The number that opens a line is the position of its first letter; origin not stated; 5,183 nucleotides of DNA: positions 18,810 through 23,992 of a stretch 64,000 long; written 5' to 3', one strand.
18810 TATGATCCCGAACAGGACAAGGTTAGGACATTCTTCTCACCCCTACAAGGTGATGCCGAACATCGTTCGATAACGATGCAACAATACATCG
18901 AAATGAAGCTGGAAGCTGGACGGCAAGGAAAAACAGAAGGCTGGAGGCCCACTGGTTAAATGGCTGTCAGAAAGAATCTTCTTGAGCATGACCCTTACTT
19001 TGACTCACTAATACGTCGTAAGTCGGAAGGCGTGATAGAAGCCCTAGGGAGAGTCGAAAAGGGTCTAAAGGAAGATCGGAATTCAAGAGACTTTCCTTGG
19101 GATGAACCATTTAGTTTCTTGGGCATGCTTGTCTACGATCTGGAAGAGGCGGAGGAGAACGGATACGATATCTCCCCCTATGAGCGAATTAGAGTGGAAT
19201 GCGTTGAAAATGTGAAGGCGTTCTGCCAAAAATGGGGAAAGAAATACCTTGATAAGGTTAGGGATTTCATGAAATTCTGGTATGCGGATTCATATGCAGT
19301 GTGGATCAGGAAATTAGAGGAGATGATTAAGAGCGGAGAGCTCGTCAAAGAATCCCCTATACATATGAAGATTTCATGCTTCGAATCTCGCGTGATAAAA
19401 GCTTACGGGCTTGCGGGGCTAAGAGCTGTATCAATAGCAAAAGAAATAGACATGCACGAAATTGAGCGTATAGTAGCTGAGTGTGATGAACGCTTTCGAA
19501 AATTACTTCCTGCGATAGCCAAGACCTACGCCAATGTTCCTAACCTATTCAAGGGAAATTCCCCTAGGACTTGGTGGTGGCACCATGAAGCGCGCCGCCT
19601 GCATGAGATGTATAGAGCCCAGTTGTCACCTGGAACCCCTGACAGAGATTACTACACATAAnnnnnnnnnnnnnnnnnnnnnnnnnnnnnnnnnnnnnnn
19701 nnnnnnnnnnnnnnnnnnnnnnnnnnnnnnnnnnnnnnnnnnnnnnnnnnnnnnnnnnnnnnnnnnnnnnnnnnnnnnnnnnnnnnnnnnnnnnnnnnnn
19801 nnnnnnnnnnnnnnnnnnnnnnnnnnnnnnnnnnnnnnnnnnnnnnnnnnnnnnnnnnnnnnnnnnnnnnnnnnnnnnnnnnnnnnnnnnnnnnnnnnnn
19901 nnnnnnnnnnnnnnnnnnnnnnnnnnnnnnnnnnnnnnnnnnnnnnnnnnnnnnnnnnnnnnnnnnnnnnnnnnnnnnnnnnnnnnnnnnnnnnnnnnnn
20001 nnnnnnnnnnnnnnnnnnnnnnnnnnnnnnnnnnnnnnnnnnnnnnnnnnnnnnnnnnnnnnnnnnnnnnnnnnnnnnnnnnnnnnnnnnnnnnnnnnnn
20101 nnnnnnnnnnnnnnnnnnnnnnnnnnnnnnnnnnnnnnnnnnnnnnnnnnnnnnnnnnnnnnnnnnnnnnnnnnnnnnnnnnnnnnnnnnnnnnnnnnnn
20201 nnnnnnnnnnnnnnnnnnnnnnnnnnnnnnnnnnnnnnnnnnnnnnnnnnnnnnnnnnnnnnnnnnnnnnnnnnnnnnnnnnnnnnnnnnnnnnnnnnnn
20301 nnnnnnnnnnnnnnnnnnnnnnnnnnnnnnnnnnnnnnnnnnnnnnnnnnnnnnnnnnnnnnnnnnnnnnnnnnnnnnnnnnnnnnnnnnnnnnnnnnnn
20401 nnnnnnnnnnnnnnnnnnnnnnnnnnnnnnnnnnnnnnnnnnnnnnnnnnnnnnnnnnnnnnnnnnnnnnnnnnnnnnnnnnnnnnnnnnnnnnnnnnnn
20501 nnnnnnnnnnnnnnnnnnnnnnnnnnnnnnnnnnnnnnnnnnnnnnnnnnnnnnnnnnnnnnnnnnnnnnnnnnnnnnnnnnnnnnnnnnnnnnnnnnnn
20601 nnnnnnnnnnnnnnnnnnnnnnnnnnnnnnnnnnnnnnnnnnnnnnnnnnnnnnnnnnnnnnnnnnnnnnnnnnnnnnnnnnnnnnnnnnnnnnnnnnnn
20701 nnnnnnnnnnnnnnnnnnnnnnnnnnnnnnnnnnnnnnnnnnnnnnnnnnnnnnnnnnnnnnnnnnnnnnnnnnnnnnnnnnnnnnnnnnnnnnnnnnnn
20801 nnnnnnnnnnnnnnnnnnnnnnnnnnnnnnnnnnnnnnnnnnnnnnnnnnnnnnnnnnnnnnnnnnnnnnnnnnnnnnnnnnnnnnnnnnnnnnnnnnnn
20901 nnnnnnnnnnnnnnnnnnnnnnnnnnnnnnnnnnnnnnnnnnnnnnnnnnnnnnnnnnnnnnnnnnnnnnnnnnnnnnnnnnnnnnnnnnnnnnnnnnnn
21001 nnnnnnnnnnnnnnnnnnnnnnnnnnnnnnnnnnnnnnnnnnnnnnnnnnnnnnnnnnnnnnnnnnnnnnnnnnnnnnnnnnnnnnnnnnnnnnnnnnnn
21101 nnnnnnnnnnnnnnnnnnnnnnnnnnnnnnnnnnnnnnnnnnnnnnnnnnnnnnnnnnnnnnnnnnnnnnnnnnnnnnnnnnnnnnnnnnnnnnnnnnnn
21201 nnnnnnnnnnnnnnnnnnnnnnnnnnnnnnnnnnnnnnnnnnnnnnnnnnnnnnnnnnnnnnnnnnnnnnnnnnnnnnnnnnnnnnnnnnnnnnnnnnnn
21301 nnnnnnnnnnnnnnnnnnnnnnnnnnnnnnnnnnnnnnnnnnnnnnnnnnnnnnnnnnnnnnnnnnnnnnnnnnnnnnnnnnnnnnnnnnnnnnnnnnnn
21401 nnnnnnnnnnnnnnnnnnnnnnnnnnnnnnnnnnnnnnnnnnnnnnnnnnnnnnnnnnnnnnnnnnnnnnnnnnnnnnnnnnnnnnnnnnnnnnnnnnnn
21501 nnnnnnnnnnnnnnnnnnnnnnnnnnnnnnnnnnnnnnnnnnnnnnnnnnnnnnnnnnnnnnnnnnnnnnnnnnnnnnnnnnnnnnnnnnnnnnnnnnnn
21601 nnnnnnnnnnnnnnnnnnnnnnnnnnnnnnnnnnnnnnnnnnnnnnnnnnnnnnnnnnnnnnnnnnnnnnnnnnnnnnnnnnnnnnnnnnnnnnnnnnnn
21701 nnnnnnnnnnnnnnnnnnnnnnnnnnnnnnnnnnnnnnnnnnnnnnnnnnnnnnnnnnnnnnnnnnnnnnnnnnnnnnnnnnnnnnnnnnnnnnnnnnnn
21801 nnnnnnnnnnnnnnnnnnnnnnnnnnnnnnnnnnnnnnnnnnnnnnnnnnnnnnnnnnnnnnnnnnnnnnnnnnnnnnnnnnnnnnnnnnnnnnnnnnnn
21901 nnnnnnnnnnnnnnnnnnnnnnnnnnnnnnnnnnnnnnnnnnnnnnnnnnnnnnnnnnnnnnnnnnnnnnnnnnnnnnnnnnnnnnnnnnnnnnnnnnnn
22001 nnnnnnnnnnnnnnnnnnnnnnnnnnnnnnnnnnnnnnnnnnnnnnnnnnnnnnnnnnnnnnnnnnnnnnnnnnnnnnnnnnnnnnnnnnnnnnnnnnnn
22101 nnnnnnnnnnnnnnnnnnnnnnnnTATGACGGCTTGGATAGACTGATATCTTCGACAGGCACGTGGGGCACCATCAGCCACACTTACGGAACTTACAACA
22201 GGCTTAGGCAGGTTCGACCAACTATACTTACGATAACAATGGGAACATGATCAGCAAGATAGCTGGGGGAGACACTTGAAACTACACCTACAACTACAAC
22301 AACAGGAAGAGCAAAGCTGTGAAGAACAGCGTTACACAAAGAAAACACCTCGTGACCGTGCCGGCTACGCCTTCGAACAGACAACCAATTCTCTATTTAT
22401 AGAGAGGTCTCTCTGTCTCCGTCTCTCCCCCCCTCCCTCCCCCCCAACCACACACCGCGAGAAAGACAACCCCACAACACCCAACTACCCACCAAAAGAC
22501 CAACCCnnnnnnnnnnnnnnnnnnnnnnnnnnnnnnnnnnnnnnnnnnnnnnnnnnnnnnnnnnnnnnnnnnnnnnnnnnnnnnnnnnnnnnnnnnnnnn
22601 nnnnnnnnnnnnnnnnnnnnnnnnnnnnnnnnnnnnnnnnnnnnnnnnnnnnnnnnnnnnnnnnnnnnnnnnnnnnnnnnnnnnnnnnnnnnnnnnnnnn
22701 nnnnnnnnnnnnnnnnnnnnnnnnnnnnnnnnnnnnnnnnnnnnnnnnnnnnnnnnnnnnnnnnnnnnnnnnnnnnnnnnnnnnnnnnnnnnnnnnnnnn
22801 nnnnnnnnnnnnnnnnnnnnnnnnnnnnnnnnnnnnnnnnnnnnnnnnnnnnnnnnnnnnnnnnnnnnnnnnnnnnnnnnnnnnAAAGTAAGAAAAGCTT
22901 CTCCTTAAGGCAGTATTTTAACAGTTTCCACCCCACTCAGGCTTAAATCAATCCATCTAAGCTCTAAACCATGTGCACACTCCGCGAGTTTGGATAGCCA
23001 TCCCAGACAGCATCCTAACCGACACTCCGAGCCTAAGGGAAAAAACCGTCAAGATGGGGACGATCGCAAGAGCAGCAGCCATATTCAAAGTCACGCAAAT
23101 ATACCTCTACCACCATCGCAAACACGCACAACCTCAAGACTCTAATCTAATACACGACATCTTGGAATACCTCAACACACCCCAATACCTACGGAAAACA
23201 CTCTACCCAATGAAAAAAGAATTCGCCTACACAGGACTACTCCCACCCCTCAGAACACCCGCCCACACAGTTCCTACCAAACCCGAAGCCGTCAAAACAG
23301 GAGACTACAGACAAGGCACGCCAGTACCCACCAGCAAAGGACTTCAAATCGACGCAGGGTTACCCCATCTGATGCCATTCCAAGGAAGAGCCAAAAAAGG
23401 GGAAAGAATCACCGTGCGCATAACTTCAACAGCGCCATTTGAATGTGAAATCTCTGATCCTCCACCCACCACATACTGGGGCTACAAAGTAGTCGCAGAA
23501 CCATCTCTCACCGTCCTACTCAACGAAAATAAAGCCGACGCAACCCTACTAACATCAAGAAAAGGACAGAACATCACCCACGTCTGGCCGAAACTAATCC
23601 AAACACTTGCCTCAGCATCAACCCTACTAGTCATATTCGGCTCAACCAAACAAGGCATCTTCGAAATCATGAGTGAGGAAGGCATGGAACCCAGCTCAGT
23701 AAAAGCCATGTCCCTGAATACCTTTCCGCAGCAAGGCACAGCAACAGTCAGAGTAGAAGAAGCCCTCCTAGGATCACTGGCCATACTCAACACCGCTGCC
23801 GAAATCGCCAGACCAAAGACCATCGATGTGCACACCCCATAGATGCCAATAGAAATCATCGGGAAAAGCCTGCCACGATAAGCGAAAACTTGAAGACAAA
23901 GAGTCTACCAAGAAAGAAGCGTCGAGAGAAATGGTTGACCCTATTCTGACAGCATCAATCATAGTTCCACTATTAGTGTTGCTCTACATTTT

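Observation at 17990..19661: Orphan Rhs tip 2: canonical DPDG tip, frameshifted unassigned toxin domain, and a 233-aa helical partner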

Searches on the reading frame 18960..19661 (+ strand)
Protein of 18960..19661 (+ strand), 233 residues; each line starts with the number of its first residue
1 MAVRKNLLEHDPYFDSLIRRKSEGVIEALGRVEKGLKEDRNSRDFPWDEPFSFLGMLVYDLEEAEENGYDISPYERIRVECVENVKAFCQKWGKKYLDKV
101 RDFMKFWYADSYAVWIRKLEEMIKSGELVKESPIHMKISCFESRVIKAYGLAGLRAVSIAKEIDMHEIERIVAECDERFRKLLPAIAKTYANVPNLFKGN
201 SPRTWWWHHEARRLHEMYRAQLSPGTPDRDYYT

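Call 5: search_protein_families(library=pfam, proteins=[window:18960-19661:+], max_evalue=0.1)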
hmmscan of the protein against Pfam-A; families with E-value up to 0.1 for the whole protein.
window:18960-19661:+ (233 aa): 0 families

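Call 6: search_protein_families(library=ncbifam, proteins=[window:18960-19661:+], max_evalue=0.1)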
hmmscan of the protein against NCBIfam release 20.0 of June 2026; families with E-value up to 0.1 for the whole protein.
window:18960-19661:+ (233 aa): 0 families

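Call 8: find_encoding_contigs(protein=window:18960-19661:+, flank=10000, max_places=6)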
Protein window:18960-19661:+ (233 aa): 6 contigs read that carry it; 5 places shown.
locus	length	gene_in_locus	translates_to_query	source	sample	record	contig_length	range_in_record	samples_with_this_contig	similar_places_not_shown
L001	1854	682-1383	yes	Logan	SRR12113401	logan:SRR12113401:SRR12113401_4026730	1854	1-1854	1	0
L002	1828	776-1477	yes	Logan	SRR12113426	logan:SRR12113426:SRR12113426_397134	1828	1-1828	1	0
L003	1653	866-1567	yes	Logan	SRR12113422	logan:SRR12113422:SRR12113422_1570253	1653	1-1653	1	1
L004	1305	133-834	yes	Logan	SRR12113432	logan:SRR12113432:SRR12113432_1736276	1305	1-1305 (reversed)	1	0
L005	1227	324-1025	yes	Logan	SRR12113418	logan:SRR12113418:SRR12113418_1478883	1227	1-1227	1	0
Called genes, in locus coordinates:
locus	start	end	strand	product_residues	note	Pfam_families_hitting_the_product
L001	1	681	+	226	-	?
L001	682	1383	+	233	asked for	-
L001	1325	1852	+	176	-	?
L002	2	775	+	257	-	?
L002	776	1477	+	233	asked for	-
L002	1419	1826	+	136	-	?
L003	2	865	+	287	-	?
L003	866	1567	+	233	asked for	-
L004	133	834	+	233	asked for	-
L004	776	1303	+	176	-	?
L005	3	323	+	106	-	?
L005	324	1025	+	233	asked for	-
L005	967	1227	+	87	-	?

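Call 11: search_protein_families(library=pfam, proteins=[L003:2-865:+, window:18960-19661:+], max_evalue=10)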
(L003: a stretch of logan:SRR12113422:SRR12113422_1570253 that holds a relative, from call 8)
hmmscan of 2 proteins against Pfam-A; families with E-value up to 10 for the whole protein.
L003:2-865:+ (287 aa): 1 family
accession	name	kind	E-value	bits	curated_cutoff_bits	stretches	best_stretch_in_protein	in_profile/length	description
PF25023.1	TEN_YD-shell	-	0.0018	16.8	50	1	8-81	816-894/909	Teneurin YD-shell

window:18960-19661:+ (233 aa): 0 families

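Call 14: find_homologous_proteins(query=window:18960-19661:+, max_evalue=0.01)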
Query window:18960-19661:+ (233 aa): 1 proteins with E <= 0.01 among 389 candidates.
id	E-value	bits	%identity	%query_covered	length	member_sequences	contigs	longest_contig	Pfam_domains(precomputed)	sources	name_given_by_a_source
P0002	2.5e-157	540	100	100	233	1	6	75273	-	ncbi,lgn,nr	ncbi:MAG: hypothetical protein HYU39_07505 [Thaumarchaeota archaeon]|nr:hypothetical protein [Nitros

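Call 28: search_solved_structures(query=window:18960-19658:+, max_evalue=10)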
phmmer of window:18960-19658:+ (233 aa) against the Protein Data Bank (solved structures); distinct sequences matched with E-value up to 10: 3.
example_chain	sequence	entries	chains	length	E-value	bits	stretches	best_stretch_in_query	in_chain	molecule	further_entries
9sdp_BB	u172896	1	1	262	0.17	14.7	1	59-108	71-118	Small ribosomal subunit protein eS1z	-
6l2w_A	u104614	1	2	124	0.57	13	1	65-138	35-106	freshwater cyanophage protein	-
3plt_A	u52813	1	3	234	0.73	12.6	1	51-127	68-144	Sphingolipid long chain base-responsive protein LSP1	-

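Call 32: predict_structure(protein=window:18960-19658:+)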
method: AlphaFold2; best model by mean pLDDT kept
length: 233 residues; sequences in the alignment: 1
mean_pLDDT: 69.4   pTM: 0.63
mean pLDDT of the five models: 69.4, 67.7, 59.8, 49.4, 48.7
residues with pLDDT >= 90: 25; 70-90: 123; 50-70: 26; < 50: 59
segments of 3 or more residues with pLDDT < 50: 1-7, 132-142, 194-233
pLDDT, mean of each block of 10 residues (from residue 1): 47 80 91 93 81 82 80 87 91 87 79 79 78 45 55 72 73 78 71 48 38 41 33 29
secondary structure, 60 per line:
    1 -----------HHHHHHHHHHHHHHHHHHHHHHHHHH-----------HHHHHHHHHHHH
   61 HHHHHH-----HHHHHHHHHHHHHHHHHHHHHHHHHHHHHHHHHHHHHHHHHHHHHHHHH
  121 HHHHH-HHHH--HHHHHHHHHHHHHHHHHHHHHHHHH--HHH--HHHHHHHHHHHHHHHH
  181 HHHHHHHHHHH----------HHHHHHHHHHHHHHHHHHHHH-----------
elements in order: H12-37 H49-66 H72-125 H127-130 H133-157 H165-191 H202-222

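Call 37: fold_search(model_id=the predicted structure, library=pdb)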
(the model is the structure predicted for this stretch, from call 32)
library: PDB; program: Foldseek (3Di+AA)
matches with E <= 10: 322; with E <= 0.001: 0
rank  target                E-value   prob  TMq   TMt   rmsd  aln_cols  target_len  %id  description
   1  3q0k_A                1.0e-01  0.21  0.17  0.15  44.0       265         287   13  Crystal structure of Human PACSIN 2 F-BAR (released 2012-02-15)
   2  3q84_H                2.5e-01  0.12  0.14  0.12  43.9       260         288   12  Crystal structure of human PACSIN 1 F-BAR domain (released 2012-02-22)
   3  5nnv_A                2.6e-01  0.21  0.18  0.18  37.4       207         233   13  Structure of a Bacillus subtilis Smc coiled coil middle fragment (released 2017-06-21)
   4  4bne_B                2.7e-01  0.25  0.23  0.20  43.5       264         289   12  Pacsin2 Interacts with Membranes and Actin-Filaments (released 2014-05-14)
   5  8e0l_C                2.9e-01  0.80  0.28  0.38  13.8       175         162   16  Homotrimeric variant of tcTRP9, BGL06 (released 2023-04-12)
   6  3qe6_A                2.9e-01  0.20  0.21  0.18  42.5       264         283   14  Mouse PACSIN 3 F-BAR domain structure (released 2012-01-25)
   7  3q84_B                3.0e-01  0.30  0.24  0.20  43.1       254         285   12  Crystal structure of human PACSIN 1 F-BAR domain (released 2012-02-22)
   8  3i2w_B                3.3e-01  0.13  0.16  0.14  42.8       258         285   10  Crystal structure of EFC/F-BAR domain of Drosophila Syndapin/PACSIN (released 2010-03-02)
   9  3qwe                  3.3e-01  0.12  0.15  0.14  40.2       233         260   13  Crystal structure of the N-terminal domain of the GEM interacting protein (released 2011-03-23)
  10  4nqi_C                4.0e-01  0.13  0.16  0.17  33.5       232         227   17  Structure of the N-terminal I-BAR domain (1-259) of D.Discoideum IBARa (released 2014-02-05)
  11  6ye4_A                4.2e-01  0.08  0.13  0.13  34.0       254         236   12  Structure of ExbB pentamer from Serratia marcescens by single particle cryo electron microscopy (released 2021-03-31)
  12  8e0l_A                5.1e-01  0.75  0.29  0.39  13.4       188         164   14  Homotrimeric variant of tcTRP9, BGL06 (released 2023-04-12)
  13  4bne_A                5.6e-01  0.15  0.21  0.18  43.1       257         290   12  Pacsin2 Interacts with Membranes and Actin-Filaments (released 2014-05-14)
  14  6xr2_C                6.2e-01  0.54  0.28  0.36  13.8       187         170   14  Computationally designed right-handed alpha/alpha homotrimeric toroid with 3 repeats per subunit (released 2021-07-14)
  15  5sv0_G                6.2e-01  0.11  0.16  0.16  27.9       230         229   13  Structure of the ExbB/ExbD complex from E. coli at pH 7.0 (released 2016-09-28)
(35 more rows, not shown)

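Call 44: search_protein_families(library=padloc, proteins=[L003:2-865:+, window:18960-19658:+], max_evalue=1)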
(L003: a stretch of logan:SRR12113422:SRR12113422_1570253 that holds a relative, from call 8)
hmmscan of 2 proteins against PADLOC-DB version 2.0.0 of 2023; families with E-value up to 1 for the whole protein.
L003:2-865:+ (287 aa): 0 families

window:18960-19658:+ (233 aa): 0 families

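Call 45: search_protein_families(library=phrogs, proteins=[L003:2-865:+, window:18960-19658:+], max_evalue=1)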
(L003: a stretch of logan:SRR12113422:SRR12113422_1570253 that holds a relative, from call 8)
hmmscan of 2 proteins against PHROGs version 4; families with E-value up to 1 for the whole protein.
L003:2-865:+ (287 aa): 3 families
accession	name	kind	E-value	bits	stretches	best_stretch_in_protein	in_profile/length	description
phrog_10385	-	unknown function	8.4e-20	70.6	1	7-92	2012-2101/2333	-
phrog_11651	-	unknown function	0.038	15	1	12-43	22-53/69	-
phrog_31435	-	unknown function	0.085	13.9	1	162-201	15-54/68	-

window:18960-19658:+ (233 aa): 2 families
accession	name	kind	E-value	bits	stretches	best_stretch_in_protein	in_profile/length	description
phrog_11970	-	unknown function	0.051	14.3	1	92-147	94-147/156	-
phrog_37824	-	other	0.34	11.7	0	75-103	53-81/214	MazG-like pyrophosphatase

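Call 75: search_dna_similar(query=window:18960-19658:+, collection=plasmids, mode=protein, max_evalue=1, max_rows=10)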
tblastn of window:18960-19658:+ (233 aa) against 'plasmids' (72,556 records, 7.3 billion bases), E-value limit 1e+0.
No match.

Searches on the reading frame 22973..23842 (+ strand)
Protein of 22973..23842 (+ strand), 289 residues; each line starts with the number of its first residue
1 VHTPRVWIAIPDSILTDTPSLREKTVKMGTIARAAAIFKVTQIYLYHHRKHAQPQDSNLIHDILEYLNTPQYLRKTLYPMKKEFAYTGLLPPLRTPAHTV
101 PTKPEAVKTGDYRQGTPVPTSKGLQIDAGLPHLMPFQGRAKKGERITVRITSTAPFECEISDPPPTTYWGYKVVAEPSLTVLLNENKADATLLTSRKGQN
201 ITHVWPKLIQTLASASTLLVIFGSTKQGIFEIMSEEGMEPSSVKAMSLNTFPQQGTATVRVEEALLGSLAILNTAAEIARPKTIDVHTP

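Call 18: search_protein_families(library=pfam, proteins=[window:22973-23842:+], max_evalue=0.001)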
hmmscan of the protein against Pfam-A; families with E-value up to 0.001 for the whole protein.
window:22973-23842:+ (289 aa): 1 family
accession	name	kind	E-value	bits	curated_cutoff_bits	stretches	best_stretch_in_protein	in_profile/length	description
PF02598.22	Methyltrn_RNA_3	-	1.8e-55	189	27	1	6-272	2-302/302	Putative RNA methyltransferase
